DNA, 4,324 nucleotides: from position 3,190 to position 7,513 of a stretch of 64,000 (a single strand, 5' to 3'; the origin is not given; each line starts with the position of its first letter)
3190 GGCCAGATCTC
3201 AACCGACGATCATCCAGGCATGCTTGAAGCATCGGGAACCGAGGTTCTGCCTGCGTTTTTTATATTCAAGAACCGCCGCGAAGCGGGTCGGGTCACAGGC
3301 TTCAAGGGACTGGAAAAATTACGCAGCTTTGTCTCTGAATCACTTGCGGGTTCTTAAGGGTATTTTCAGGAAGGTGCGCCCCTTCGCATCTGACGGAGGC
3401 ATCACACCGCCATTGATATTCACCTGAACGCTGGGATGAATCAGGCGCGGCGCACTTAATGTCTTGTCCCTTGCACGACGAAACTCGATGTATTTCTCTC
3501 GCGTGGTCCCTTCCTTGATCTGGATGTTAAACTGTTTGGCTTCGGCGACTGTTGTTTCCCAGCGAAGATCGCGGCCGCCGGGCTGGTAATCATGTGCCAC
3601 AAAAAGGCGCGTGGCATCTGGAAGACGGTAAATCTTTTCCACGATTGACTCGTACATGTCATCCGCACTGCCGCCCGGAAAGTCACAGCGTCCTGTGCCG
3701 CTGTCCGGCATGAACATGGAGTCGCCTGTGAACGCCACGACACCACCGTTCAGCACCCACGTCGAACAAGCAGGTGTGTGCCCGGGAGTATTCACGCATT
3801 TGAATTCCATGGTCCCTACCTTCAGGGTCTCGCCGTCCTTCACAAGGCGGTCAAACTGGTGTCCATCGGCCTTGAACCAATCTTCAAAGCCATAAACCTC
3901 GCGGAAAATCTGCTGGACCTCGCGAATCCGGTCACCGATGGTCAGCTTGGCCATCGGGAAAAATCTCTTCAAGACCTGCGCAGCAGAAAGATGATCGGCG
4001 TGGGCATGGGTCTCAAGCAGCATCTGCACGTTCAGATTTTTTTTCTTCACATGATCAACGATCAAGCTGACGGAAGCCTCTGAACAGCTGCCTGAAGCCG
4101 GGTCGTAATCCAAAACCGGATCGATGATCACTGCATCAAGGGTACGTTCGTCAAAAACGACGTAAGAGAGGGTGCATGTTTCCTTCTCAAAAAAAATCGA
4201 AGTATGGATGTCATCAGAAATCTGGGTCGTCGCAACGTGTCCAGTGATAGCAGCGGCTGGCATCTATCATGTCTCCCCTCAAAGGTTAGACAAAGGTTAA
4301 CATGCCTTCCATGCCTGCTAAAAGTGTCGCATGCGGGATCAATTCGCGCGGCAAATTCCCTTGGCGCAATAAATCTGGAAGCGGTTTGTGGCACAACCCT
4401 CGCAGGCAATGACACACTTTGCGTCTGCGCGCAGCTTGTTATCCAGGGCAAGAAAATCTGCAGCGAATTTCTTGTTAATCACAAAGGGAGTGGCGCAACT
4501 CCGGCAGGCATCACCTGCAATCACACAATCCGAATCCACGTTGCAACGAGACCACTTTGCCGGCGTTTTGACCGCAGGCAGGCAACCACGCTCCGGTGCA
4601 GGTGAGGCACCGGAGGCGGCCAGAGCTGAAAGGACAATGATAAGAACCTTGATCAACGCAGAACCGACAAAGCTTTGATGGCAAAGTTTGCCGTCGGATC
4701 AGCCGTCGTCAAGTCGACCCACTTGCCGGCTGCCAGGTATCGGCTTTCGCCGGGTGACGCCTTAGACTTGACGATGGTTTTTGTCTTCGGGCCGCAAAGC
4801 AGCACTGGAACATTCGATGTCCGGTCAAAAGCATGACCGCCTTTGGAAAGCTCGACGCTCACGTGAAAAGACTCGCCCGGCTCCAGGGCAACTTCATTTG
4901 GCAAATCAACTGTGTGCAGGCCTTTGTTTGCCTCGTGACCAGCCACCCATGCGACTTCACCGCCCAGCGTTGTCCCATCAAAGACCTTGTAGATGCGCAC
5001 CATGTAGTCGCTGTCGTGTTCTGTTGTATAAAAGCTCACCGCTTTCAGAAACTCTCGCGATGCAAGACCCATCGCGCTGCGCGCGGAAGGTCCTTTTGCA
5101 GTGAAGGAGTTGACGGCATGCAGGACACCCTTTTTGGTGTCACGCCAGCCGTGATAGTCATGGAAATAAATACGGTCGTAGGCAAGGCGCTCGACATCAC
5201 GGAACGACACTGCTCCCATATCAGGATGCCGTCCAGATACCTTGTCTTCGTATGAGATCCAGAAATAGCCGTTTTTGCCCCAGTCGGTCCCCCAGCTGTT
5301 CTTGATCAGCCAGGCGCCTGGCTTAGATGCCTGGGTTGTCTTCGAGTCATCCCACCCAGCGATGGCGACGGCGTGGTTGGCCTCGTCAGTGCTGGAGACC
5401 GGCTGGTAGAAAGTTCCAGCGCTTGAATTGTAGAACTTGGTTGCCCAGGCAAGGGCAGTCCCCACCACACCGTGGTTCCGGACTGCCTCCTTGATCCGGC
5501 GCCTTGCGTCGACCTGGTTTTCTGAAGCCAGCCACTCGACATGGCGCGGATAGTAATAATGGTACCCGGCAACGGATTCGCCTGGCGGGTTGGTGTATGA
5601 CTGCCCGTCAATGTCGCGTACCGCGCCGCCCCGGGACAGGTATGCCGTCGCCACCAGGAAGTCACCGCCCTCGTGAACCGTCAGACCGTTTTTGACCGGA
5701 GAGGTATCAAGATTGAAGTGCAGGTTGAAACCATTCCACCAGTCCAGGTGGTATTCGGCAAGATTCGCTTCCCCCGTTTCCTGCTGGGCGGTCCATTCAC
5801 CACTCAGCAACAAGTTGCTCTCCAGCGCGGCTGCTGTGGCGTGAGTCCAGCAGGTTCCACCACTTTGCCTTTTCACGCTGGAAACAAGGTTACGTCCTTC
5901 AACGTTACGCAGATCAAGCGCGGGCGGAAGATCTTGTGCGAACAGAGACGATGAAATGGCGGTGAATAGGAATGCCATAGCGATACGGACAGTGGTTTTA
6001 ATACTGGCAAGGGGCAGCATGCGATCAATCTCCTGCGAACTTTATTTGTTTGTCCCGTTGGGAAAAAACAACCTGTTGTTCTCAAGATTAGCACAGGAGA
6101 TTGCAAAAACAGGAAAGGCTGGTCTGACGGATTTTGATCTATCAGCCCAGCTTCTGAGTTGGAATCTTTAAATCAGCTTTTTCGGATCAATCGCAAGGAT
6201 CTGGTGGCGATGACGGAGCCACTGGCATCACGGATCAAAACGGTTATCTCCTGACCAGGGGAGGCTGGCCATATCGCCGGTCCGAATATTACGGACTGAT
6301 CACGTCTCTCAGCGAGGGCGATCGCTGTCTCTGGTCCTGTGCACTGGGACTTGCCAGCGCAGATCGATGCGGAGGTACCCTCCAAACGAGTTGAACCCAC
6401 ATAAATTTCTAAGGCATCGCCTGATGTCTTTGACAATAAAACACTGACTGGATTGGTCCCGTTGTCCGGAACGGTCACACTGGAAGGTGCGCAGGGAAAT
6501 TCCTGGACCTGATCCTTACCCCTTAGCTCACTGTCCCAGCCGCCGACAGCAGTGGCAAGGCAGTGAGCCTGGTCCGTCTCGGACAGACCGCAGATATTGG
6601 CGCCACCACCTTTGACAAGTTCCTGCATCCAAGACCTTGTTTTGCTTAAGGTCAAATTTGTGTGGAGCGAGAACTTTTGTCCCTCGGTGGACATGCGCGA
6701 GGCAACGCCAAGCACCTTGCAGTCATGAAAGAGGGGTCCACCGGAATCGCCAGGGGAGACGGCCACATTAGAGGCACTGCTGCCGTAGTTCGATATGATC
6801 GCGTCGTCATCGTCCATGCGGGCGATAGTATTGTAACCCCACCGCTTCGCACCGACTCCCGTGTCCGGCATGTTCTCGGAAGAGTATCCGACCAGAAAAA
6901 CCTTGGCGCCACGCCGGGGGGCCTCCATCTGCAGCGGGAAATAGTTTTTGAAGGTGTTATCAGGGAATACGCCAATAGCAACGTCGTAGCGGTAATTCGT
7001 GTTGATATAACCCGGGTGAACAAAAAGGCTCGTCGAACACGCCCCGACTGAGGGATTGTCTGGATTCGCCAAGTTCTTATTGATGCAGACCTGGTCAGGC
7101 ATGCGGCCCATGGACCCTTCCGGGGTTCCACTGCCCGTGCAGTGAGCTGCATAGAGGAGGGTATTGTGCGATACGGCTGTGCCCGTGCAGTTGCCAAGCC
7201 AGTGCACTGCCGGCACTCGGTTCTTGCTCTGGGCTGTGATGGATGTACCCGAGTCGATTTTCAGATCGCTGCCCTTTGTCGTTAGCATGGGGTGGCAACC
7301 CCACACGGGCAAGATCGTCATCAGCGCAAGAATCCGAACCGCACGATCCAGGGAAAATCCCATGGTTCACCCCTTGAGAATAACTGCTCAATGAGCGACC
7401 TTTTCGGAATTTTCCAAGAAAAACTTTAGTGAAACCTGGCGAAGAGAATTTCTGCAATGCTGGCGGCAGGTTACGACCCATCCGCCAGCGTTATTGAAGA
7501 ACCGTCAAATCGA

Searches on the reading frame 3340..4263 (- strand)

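Call 7: search_protein_families(library=pfam, proteins=[window:3340-4263:-], max_evalue=0.001)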
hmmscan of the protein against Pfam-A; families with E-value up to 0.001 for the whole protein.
window:3340-4263:- (307 aa): 2 families
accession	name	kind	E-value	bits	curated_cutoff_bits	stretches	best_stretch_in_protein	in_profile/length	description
PF00753.33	Lactamase_B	-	3.2e-12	47.2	22.7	1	43-224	16-196/196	Metallo-beta-lactamase superfamily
PF12706.13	Lactamase_B_2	-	3.1e-05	24.1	27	1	45-188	3-149/200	Beta-lactamase superfamily domain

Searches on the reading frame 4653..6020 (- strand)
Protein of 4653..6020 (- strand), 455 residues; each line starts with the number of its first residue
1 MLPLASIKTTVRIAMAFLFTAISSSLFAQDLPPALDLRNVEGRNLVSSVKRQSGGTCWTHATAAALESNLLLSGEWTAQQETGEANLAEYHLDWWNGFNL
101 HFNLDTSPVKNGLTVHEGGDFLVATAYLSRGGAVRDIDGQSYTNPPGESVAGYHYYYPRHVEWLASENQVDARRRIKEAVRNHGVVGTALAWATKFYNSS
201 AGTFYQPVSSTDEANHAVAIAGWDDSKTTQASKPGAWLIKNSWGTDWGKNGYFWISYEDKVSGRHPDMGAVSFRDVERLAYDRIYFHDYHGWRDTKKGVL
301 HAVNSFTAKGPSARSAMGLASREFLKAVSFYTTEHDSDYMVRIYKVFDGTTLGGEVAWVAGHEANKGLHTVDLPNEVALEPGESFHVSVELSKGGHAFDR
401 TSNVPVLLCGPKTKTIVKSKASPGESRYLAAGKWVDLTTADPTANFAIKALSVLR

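Call 7: search_protein_families(library=pfam, proteins=[window:4653-6020:-], max_evalue=0.001)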
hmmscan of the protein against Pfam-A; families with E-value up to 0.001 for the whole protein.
window:4653-6020:- (455 aa): 4 families
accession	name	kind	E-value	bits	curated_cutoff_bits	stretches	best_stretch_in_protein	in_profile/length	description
PF18560.7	Lectin_like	-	9.6e-21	75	27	1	284-451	1-155/156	Lectin like domain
PF00112.29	Peptidase_C1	-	2.2e-20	74.1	20.7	1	31-260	1-207/220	Papain family cysteine protease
PF03051.21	Peptidase_C1_2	-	9e-05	21.9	22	1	212-256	357-398/438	Peptidase C1-like family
PF13313.11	DUF4082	-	0.00026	21.4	28.4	1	325-401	29-102/143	Domain of unknown function (DUF4082)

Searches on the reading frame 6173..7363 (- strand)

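Call 7: search_protein_families(library=pfam, proteins=[window:6173-7363:-], max_evalue=0.001)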
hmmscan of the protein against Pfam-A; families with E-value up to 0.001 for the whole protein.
window:6173-7363:- (396 aa): 2 families
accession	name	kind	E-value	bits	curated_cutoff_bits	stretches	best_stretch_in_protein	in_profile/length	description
PF00089.32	Trypsin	-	5.9e-09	36.5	20.6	1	57-230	22-204/220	Trypsin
PF13365.12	Trypsin_2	-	3.2e-06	28.4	27.6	1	59-214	1-137/144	Trypsin-like peptidase domain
